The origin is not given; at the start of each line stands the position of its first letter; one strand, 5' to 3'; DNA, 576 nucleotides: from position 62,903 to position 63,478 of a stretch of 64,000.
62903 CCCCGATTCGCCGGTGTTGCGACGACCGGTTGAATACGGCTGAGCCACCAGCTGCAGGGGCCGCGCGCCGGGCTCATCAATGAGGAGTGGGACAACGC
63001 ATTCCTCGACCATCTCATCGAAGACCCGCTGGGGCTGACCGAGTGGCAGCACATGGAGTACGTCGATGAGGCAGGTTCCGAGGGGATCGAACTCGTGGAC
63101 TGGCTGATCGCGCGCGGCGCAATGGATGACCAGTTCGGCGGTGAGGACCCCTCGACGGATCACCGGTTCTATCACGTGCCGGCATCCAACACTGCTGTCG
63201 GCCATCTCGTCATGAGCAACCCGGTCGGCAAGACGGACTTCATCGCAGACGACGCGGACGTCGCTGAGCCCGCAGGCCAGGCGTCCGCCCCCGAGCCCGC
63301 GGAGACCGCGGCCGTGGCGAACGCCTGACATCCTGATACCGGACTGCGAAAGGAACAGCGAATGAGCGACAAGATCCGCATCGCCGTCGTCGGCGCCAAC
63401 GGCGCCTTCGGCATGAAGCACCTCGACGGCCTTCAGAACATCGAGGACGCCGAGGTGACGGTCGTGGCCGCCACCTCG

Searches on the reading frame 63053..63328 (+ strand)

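Call 76: search_protein_families(library=pfam, proteins=[window:63053-63328:+], max_evalue=0.01)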
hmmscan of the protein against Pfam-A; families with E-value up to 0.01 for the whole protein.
window:63053-63328:+ (91 aa): 1 family
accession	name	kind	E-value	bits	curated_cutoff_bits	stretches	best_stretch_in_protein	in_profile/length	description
PF02900.23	LigB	-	2.8e-06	27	26.3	1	2-49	222-268/269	Catalytic LigB subunit of aromatic ring-opening dioxygenase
